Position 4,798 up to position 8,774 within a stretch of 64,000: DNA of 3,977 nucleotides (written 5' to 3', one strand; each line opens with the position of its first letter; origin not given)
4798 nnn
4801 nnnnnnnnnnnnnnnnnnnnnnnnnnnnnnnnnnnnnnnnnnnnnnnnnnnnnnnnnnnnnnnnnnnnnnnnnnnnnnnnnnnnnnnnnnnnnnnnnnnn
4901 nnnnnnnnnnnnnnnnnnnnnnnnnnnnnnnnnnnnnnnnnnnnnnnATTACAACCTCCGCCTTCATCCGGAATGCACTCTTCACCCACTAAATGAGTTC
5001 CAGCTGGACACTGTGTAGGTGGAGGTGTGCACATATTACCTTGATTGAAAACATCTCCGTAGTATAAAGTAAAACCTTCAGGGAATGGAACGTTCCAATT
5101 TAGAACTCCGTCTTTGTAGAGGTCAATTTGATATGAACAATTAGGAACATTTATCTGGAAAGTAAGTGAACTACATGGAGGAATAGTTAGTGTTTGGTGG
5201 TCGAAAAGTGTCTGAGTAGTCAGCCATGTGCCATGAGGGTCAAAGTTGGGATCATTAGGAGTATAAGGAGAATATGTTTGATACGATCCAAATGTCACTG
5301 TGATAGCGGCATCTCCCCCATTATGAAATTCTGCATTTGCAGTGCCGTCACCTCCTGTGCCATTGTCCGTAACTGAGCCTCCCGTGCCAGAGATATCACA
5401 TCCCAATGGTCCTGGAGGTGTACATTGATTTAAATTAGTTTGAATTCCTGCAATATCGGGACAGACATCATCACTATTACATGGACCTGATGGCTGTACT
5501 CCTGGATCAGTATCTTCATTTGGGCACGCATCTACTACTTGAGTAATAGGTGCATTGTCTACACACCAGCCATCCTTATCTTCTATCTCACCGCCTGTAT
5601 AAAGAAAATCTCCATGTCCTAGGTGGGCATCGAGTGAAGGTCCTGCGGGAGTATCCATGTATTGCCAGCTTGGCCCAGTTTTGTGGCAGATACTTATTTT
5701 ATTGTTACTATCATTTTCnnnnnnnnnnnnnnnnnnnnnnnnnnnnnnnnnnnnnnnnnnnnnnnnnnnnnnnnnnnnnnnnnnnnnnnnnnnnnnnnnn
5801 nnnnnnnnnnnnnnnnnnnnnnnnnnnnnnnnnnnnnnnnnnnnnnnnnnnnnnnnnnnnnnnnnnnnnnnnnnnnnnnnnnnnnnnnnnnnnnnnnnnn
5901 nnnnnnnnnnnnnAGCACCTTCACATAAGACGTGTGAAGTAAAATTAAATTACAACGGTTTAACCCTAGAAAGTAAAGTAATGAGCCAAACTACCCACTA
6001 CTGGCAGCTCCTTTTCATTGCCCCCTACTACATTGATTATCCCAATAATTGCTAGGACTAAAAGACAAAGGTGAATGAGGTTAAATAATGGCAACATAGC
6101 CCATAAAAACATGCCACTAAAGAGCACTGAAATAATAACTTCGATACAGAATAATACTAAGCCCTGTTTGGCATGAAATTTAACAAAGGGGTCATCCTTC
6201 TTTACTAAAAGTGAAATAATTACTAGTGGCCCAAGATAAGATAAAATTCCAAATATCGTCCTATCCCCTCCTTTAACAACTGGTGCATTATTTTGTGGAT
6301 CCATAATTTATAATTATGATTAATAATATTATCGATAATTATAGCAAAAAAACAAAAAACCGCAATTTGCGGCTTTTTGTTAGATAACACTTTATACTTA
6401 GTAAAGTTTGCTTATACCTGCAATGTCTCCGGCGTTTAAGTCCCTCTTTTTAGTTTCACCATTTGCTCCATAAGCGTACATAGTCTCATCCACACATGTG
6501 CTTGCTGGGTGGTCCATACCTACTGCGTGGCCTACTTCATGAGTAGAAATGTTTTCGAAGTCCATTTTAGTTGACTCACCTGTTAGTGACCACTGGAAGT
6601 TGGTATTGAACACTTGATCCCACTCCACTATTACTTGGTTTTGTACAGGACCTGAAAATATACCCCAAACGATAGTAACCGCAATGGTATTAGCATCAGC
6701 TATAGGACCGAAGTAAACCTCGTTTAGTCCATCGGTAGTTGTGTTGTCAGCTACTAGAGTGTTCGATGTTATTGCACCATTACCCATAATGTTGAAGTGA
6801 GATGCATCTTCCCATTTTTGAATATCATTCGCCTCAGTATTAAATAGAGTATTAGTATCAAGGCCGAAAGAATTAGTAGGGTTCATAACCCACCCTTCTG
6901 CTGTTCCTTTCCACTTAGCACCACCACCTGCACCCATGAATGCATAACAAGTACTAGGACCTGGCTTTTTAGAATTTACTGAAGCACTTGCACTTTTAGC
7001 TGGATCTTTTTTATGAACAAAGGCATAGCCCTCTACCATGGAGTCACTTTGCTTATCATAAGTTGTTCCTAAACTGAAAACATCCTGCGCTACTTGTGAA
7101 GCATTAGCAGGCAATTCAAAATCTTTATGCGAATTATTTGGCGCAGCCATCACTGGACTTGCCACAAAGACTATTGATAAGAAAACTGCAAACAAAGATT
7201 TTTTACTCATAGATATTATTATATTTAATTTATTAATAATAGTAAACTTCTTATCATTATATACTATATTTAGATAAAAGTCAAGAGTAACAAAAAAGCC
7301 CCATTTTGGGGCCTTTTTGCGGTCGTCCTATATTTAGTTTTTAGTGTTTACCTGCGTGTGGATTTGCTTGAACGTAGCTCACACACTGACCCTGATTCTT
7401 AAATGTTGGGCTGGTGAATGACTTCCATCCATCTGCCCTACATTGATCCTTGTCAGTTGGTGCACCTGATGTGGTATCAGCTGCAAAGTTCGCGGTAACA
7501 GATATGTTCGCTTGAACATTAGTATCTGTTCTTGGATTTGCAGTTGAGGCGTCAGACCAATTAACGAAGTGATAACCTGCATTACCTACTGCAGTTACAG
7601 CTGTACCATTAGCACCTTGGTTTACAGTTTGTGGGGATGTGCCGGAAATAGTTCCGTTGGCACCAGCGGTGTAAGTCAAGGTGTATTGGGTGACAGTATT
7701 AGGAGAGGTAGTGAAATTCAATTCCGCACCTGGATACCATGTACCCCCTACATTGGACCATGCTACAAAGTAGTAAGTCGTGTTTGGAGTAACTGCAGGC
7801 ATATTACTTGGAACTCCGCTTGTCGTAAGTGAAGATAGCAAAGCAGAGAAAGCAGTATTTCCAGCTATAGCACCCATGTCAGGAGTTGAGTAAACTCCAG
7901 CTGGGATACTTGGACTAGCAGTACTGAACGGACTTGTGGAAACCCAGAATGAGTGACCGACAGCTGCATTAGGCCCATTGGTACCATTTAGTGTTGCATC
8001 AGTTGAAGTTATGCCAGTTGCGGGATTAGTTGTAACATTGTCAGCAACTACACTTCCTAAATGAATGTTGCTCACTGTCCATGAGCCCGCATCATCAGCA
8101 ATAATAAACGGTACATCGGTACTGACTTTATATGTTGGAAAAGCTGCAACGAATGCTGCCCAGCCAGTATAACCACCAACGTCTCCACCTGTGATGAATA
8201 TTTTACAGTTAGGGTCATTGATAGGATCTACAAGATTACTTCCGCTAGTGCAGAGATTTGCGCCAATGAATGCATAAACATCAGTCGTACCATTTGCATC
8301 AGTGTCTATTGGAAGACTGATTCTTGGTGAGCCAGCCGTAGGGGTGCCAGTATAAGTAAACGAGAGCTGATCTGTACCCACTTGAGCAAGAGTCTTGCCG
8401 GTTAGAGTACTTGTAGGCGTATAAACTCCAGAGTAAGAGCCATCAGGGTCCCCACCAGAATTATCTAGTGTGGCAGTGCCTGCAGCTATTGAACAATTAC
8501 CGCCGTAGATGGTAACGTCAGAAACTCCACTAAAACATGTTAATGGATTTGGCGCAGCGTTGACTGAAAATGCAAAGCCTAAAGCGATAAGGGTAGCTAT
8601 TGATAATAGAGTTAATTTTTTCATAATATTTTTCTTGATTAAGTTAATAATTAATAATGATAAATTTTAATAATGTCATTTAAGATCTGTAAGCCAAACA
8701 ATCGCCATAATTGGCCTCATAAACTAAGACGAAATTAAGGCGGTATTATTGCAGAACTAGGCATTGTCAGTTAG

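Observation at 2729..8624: Sortase-dependent surface-display locus with an 857-aa LPRTG protein and co-localised secreted effectors (CAP/PR-1 domain, metzincin, Flg_new-repeat protein)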

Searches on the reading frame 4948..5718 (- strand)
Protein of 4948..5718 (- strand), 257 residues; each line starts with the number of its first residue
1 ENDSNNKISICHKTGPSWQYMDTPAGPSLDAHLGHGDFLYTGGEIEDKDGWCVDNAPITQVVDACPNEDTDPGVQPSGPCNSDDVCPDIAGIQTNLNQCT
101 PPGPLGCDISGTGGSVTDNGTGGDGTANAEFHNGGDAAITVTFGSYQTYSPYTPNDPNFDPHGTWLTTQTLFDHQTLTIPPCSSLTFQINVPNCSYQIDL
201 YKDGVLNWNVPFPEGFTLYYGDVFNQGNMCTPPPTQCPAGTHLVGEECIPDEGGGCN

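Call 40: predict_structure(alignment_id=A2)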
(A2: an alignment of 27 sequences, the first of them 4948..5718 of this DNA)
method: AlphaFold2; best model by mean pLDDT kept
length: 257 residues; sequences in the alignment: 27
mean_pLDDT: 62.3   pTM: 0.32
mean pLDDT of the five models: 62.3, 62.3, 62.1, 60.9, 59.7
residues with pLDDT >= 90: 37; 70-90: 60; 50-70: 73; < 50: 87
segments of 3 or more residues with pLDDT < 50: 62-64, 66-72, 74-77, 79-81, 102-124, 193-196, 201-234, 253-257
pLDDT, mean of each block of 10 residues (from residue 1): 75 94 89 89 97 87 48 48 57 64 39 34 56 78 66 63 55 71 74 51 35 41 35 54 75 37
secondary structure, 60 per line:
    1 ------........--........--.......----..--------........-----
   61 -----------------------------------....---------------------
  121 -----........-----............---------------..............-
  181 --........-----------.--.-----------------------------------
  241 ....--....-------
elements in order: E7-14 E17-24 H27-33 H48-55 H96-99 E126-133 E139-150 E166-179 E183-190 E241-244 E247-250

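Call 43: fold_search(model_id=the predicted structure, library=pdb)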
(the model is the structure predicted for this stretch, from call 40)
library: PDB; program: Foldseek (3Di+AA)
matches with E <= 10: 606; with E <= 0.001: 0
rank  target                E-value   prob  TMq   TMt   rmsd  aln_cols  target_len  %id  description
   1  7yzx_A                7.7e-02  0.95  0.17  0.05   5.6        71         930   17  ScpA from Streptococcus pyogenes, D783A mutant. (released 2022-08-31)
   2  8xrt_B                8.2e-02  0.82  0.17  0.07   4.9        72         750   21  The crystal structure of a GH3 enzyme CcBgl3B (released 2024-04-10)
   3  8bty_A                9.3e-02  0.89  0.16  0.05   5.7        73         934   16  Structure of the active form of ScpB, the C5a-peptidase from Streptococcus agalactiae. (released 2023-11-15)
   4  7bj3                  9.8e-02  0.94  0.18  0.05   5.6        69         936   17  ScpA from Streptococcus pyogenes, S512A active site mutant (released 2021-05-12)
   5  3eif                  1.2e-01  0.93  0.18  0.05   5.6        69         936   17  1.9 angstrom crystal structure of the active form of the C5a peptidase from Streptococcus pyogenes (ScpA) (released 2009-02-24)
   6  8xrt_A                1.2e-01  0.80  0.17  0.07   4.9        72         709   21  The crystal structure of a GH3 enzyme CcBgl3B (released 2024-04-10)
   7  1xf1_A                1.3e-01  0.82  0.16  0.05   6.0        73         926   16  Structure of C5a peptidase- a key virulence factor from Streptococcus (released 2005-11-22)
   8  8xrv_F                1.3e-01  0.75  0.17  0.07   5.0        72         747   21  The crystal structure of a GH3 enzyme CcBgl3B with glucose (released 2024-04-10)
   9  8xrv_D                1.4e-01  0.77  0.17  0.07   4.8        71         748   21  The crystal structure of a GH3 enzyme CcBgl3B with glucose (released 2024-04-10)
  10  8xrv_A                1.4e-01  0.72  0.17  0.07   4.9        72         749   21  The crystal structure of a GH3 enzyme CcBgl3B with glucose (released 2024-04-10)
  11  5z9s_A                1.4e-01  0.60  0.18  0.07   7.0        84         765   21  Functional and Structural Characterization of a beta-Glucosidase Involved in Saponin Metabolism from Intestinal Bacter (released 2018-03-14)
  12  8xrx_E                1.7e-01  0.69  0.18  0.08   5.1        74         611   22  The crystal structure of a GH3 enzyme CcBgl3B with glucose and gentiobiose (released 2024-04-10)
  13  8xrv_B                1.8e-01  0.69  0.18  0.07   5.0        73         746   22  The crystal structure of a GH3 enzyme CcBgl3B with glucose (released 2024-04-10)
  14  6r5i_A                1.9e-01  0.66  0.16  0.06   4.6        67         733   13  The crystal structure of the Glycoside Hydrolase BglX from P. aeruginosa (released 2020-04-15)
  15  6r5r_A                2.0e-01  0.85  0.17  0.07   4.5        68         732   15  The crystal structure of Glycoside Hydrolase BglX inactive mutant D286N from P. aeruginosa in complex with cellobiose (released 2020-04-15)
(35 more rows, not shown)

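Call 72: search_protein_families(library=pfam, proteins=[window:4948-5718:-], max_evalue=10)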
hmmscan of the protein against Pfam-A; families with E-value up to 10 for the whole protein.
window:4948-5718:- (257 aa): 0 families

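Call 74: search_protein_representatives(alignment_id=A2)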
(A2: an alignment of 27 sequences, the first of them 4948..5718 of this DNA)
Query: 27 sequences, 229 profile positions. Proteins with E-value up to 0.001 (for the whole library): 490; up to 1e-10: 79; up to 1e-30: 3. The best 150 are listed.
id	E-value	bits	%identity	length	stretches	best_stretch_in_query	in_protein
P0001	3.9e-121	419.2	-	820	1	2-228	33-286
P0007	7.0e-96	336.6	-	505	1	3-229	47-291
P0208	5.2e-38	147.2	-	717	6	3-38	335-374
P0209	9.1e-29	117.0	-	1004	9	2-43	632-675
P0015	4.1e-27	111.6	-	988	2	3-95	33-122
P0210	7.4e-27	110.8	-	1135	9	2-37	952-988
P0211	3.7e-26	108.5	-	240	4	2-40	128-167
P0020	3.3e-25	105.4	-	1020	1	4-104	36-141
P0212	1.5e-23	100.0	-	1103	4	94-211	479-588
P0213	2.2e-23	99.4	-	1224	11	3-83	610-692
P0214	4.0e-20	88.7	-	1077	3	3-74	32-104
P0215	1.9e-19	86.5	-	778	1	4-99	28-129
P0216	7.2e-19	84.6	-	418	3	2-35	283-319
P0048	7.2e-19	84.6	-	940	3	3-104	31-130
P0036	1.2e-18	83.9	-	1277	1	2-123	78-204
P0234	1.1e-14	70.9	-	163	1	2-83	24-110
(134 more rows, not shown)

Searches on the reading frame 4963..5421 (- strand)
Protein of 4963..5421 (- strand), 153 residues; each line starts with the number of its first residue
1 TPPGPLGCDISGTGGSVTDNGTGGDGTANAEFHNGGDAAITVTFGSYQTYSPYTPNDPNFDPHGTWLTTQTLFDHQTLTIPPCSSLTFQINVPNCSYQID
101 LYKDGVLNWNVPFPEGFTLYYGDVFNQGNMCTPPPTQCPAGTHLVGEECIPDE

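Call 34: find_homologous_proteins(query=window:4963-5421:-, max_evalue=0.01)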
Query seq(153 aa): 137 candidates shared short words with the query, none scored E <= 0.01.

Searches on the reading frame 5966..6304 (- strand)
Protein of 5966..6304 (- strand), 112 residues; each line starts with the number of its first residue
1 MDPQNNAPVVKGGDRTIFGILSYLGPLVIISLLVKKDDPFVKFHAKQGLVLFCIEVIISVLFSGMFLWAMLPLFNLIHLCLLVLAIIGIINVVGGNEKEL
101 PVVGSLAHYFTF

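Call 3: search_protein_families(library=pfam, proteins=[window:5966-6304:-], max_evalue=0.01)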
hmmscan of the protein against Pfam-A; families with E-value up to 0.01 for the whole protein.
window:5966-6304:- (112 aa): 2 families
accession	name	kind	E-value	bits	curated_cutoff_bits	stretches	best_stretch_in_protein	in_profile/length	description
PF09685.15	DUF4870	-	1.5e-08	35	25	1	16-102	16-102/107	Domain of unknown function (DUF4870)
PF03073.20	TspO_MBR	-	0.0014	18.8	24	1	28-92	51-114/145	TspO/MBR family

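Call 4: search_protein_families(library=ncbifam, proteins=[window:5966-6304:-], max_evalue=0.01)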
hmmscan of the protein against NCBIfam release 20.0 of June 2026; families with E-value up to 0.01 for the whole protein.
window:5966-6304:- (112 aa): 0 families

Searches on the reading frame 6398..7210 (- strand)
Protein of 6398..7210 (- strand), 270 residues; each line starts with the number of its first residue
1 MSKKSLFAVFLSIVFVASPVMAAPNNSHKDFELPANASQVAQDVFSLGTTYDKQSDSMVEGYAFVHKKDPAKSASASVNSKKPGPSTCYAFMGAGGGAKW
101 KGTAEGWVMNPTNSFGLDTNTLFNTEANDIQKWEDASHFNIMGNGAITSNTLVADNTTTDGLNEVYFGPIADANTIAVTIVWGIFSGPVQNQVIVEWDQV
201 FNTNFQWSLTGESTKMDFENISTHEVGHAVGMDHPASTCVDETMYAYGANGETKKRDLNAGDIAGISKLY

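Call 3: search_protein_families(library=pfam, proteins=[window:6398-7210:-], max_evalue=0.01)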
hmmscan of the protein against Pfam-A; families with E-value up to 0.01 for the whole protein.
window:6398-7210:- (270 aa): 2 families
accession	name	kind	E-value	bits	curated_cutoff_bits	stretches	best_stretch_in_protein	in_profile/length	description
PF00413.30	Peptidase_M10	-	7.2e-10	39.4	24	1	200-270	89-158/159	Matrixin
PF10462.15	Peptidase_M66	-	0.0012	18.3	20.6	1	216-247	190-222/306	Peptidase M66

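Call 4: search_protein_families(library=ncbifam, proteins=[window:6398-7210:-], max_evalue=0.01)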
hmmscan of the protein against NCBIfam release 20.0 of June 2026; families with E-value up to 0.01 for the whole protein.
window:6398-7210:- (270 aa): 1 family
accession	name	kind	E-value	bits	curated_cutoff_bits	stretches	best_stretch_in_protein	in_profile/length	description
NF041905.1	MXAN_2677_2678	equivalog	1.1e-10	41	250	1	214-270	180-234/283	myxosortase-dependent metalloprotease, MXAN_2677/MXAN_2678 family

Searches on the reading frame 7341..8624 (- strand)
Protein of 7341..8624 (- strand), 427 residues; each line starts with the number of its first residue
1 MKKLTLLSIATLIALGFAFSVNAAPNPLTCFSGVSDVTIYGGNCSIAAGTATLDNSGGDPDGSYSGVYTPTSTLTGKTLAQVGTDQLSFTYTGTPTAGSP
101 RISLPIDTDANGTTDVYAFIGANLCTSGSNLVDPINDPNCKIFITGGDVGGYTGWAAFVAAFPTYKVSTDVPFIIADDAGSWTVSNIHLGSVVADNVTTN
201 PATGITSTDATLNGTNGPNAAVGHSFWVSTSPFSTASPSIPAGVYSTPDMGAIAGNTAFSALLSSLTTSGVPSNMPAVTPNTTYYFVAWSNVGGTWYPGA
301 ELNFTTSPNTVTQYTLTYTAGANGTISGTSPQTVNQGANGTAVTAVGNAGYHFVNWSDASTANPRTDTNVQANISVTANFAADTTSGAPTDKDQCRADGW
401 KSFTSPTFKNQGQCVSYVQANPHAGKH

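Call 3: search_protein_families(library=pfam, proteins=[window:7341-8624:-], max_evalue=0.01)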
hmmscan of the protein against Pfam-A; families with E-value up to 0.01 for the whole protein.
window:7341-8624:- (427 aa): 2 families
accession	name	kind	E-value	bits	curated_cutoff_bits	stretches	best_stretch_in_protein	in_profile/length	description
PF18998.6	Flg_new_2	-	1.1e-13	51.4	23.6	1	314-383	1-72/73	Divergent InlB B-repeat domain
PF09479.16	Flg_new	-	0.00036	21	27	1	314-378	1-64/65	Listeria-Bacteroides repeat domain (List_Bact_rpt)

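Call 4: search_protein_families(library=ncbifam, proteins=[window:7341-8624:-], max_evalue=0.01)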
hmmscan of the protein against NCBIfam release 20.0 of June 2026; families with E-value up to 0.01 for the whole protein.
window:7341-8624:- (427 aa): 0 families
